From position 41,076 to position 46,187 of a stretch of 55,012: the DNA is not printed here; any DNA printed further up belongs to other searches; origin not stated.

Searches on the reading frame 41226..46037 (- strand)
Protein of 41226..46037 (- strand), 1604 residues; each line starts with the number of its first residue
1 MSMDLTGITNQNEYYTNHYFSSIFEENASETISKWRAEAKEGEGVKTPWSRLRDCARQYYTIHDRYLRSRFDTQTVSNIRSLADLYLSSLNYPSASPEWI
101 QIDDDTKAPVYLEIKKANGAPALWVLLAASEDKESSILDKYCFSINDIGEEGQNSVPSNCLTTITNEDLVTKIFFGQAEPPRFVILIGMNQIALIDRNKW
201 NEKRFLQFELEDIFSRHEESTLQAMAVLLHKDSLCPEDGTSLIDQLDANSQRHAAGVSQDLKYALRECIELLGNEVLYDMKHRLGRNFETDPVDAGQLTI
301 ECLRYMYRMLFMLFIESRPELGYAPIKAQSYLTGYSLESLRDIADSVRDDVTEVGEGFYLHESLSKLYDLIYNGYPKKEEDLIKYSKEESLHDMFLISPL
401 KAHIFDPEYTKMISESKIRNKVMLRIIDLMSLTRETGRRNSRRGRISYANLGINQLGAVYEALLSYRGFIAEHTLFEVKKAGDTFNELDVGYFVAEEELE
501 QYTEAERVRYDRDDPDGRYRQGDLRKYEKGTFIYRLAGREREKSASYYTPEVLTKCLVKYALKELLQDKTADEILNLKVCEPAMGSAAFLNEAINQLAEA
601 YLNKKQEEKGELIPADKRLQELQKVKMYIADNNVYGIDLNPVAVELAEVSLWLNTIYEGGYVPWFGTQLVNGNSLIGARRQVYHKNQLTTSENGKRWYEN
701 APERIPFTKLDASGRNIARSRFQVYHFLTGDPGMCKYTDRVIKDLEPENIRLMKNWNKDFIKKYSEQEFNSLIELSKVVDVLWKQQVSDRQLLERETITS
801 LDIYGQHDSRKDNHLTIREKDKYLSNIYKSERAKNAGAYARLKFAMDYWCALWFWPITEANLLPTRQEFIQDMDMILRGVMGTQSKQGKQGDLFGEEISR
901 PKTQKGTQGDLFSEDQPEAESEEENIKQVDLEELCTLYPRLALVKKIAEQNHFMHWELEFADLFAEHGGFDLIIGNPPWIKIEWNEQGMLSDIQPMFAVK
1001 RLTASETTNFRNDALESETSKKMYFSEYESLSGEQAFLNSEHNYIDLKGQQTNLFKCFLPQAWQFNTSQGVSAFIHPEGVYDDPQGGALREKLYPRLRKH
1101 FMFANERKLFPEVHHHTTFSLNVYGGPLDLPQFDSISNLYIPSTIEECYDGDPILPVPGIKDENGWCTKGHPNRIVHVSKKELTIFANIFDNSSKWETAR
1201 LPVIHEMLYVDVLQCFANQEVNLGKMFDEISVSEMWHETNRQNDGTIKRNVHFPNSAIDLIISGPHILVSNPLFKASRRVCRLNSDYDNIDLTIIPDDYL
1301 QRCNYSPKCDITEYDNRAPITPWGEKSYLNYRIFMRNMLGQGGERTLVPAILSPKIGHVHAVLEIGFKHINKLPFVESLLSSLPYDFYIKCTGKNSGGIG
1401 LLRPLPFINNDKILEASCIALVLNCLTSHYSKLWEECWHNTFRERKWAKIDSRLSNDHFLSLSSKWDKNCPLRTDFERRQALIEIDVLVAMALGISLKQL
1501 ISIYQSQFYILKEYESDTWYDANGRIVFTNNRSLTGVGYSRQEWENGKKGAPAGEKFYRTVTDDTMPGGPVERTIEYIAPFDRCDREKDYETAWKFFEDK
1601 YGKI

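Call 4: search_protein_families(library=pfam, proteins=[window:41226-46037:-], max_evalue=0.01)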
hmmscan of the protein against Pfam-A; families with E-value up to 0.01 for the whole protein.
window:41226-46037:- (1604 aa): 3 families
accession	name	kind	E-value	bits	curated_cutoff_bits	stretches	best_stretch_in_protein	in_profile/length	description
PF07669.17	Eco57I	-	1.7e-19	71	25.3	2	826-1091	2-148/171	Eco57I restriction-modification methylase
PF02384.22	N6_Mtase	-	6.4e-07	29.4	20.4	1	532-656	13-102/311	N-6 DNA Methylase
PF20473.4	MmeI_Mtase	-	8.4e-07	28.9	27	1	570-654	14-85/259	MmeI, DNA-methyltransferase domain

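Call 5: search_protein_families(library=padloc, proteins=[window:41226-46037:-], max_evalue=0.01)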
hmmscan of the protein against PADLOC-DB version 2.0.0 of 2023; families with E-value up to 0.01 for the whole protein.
window:41226-46037:- (1604 aa): 34 families (the best 25 are shown)
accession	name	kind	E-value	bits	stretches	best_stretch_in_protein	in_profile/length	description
PDLC03614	REase_MTase_IIG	-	3e-253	841.7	1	10-1600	7-1576/1584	Type IIG restriction enzyme-methyltransferase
PDLC03611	REase_MTase_IIG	-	4.2e-199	662.1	1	163-1600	144-1528/1532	Type IIG restriction enzyme-methyltransferase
PDLC02643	DrmMI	-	9.3e-57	190.7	3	528-683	540-726/1347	DrmMI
PDLC02638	DrmMI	-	8.5e-48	161.2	3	533-681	543-723/935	DrmMI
PDLC03622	REase_MTase_IIG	-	1e-31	107.3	4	941-998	799-857/1524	Type IIG restriction enzyme-methyltransferase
PDLC03613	REase_MTase_IIG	-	4.6e-26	88.8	2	379-678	325-615/1250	Type IIG restriction enzyme-methyltransferase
PDLC02639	DrmMI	-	1e-24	84.9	1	543-682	249-391/803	DrmMI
PDLC02644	DrmMI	-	6.2e-22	75.4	2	526-695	48-245/988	DrmMI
PDLC03604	REase_MTase_IIG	-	2.6e-21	73.4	2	530-660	343-476/1011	Type IIG restriction enzyme-methyltransferase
PDLC02645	DrmMI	-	2.8e-20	70.1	1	527-716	533-750/772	DrmMI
PDLC03618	REase_MTase_IIG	-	5.7e-20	68.3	1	527-681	533-716/1429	Type IIG restriction enzyme-methyltransferase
PDLC03609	REase_MTase_IIG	-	8.5e-17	58.2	1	562-685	420-541/1066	Type IIG restriction enzyme-methyltransferase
PDLC03620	REase_MTase_IIG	-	2.8e-16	56.3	2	616-679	664-727/1378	Type IIG restriction enzyme-methyltransferase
PDLC02646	DrmMI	-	3.6e-14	49.9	2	626-681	46-101/792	DrmMI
PDLC03612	REase_MTase_IIG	-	9.6e-14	48.5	1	947-983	781-820/1247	Type IIG restriction enzyme-methyltransferase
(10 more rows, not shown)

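Call 28: search_protein_families(library=ncbifam, proteins=[window:41226-46037:-], max_evalue=0.00001)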
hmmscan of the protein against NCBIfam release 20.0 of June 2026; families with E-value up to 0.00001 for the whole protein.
window:41226-46037:- (1604 aa): 3 families
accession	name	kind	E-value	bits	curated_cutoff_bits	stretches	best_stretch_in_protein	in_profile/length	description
NF033452.1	BREX_1_MTaseX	exception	1.1e-08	33.5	500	1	560-656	300-380/1210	BREX-1 system adenine-specific DNA-methyltransferase PglX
NF033455.1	BREX_6_MTaseX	exception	2.5e-08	31.9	900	1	567-654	320-399/1319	BREX-6 system adenine-specific DNA-methyltransferase PglX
TIGR02987.1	met_A_Alw26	exception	1.1e-07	31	353.5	0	545-628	4-82/523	Alw26I/Eco31I/Esp3I family type II restriction adenine-specific DNA-methyltransferase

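Call 84: search_protein_families(library=padloc, proteins=[L176:7641-9668:+, L176:9652-9960:+, L173:8757-9965:+, L173:16028-16945:+, L173:16957-17640:+, L176:16039-17175:+, L176:17603-19063:+, L176:19063-19794:+, L180:15976-16479:+, L180:16522-18102:+], max_evalue=0.00001)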
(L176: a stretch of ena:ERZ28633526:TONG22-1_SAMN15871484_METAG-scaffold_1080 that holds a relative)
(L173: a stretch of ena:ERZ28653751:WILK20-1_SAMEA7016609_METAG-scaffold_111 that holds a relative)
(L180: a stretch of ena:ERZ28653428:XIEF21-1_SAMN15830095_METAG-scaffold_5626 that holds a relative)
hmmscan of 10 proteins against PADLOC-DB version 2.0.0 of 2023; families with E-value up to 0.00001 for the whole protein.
L176:7641-9668:+ (676 aa): 4 families
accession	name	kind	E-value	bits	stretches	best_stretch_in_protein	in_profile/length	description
PDLC04680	PDC-M49A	-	1.9e-268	890.6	1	1-673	1-671/674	-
PDLC04678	PDC-M49A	-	7e-110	366.3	1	2-672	3-677/681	-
PDLC04679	PDC-M49A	-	1.6e-42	143.9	1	147-672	7-537/541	-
PDLC04135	mad3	-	8.3e-07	26.9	1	243-618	145-340/374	mads_3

L176:9652-9960:+ (103 aa): 2 families
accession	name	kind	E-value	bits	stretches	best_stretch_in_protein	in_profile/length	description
PDLC04682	PDC-M49B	-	1.1e-33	113.9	1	1-99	1-96/97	-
PDLC04683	PDC-M49B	-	1.1e-17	62.6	1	1-99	1-98/135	-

L173:8757-9965:+ (403 aa): 19 families
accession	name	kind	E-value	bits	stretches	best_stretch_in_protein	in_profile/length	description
PDLC00399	SduA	-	3.1e-106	353.9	1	24-389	3-368/375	DUF4263 domain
PDLC00393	SduA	-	3.3e-57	192.7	1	153-386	209-445/455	DUF4263 domain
PDLC00384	SduA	-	3.7e-55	185.5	1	185-395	250-462/476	DUF4263 domain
PDLC00406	SduA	-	7.7e-55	185.2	1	177-390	108-323/326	DUF4263 domain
PDLC00400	SduA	-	9.4e-42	141.5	1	185-397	87-301/308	DUF4263 domain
PDLC00380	SduA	-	6.2e-35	118.6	1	179-388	250-464/480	DUF4263 domain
PDLC00381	SduA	-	1.7e-34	117.7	1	216-384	164-335/342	DUF4263 domain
PDLC00394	SduA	-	1.1e-29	101.7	1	43-386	40-380/392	DUF4263 domain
PDLC00391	SduA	-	2.3e-26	90.9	1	127-388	132-398/402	DUF4263 domain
PDLC00392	SduA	-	1.7e-22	78.1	1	156-386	148-386/396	DUF4263 domain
PDLC00382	SduA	-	5.4e-17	60.2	1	173-388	94-319/336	DUF4263 domain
PDLC00402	SduA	-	1.4e-15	55.2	1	39-389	22-331/354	DUF4263 domain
PDLC00385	SduA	-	1.6e-15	55.3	1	147-388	82-313/319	DUF4263 domain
PDLC00388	SduA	-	7.7e-13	46.3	1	126-388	119-392/402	DUF4263 domain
PDLC00397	SduA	-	2.8e-09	35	1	264-387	92-220/227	DUF4263 domain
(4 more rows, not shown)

L173:16028-16945:+ (306 aa): 1 family
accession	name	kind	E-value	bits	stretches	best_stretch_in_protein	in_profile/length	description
PDLC02347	AbiJ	-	1.2e-75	252.8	1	5-303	3-280/281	AbiJ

L173:16957-17640:+ (228 aa): 0 families

L176:16039-17175:+ (379 aa): 1 family
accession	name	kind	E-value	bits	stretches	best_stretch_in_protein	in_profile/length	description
PDLC05032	PDC-S50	-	1.8e-85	285.4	1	1-334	1-340/387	-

L176:17603-19063:+ (487 aa): 13 families
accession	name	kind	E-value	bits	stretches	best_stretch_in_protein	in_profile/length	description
PDLC02335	AbiLi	-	2.4e-26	90.6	1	17-455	50-278/326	AbiLi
PDLC02980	AriA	-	6.6e-24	83.4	2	276-414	170-299/304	-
PDLC04135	mad3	-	8.4e-16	56.5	1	16-423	1-333/374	mads_3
PDLC02979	AriA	-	9.5e-12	43.4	1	50-414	25-369/373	-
PDLC04391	PDC-M07A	-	2.7e-09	34.5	0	345-430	275-361/412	-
PDLC04426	PDC-M12A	-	3.3e-09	34.6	0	341-416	246-321/369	-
PDLC04177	HEC-01A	-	1.8e-08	31.8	0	285-414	206-336/393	-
PDLC04608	PDC-M38A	-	8.6e-08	30.2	0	335-429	234-324/367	-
PDLC04184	HEC-01A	-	2.2e-07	28.3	0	300-404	268-364/464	-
PDLC04178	HEC-01A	-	1e-06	26.1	0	52-149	32-126/399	-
PDLC04392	PDC-M07A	-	1.5e-06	25.5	0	347-416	279-349/432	-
PDLC04176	HEC-01A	-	7.1e-06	23.6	0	53-158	28-136/371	-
PDLC04393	PDC-M07A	-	7.2e-06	23.2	0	354-414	288-349/435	-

L176:19063-19794:+ (244 aa): 0 families

L180:15976-16479:+ (168 aa): 0 families

L180:16522-18102:+ (527 aa): 0 families
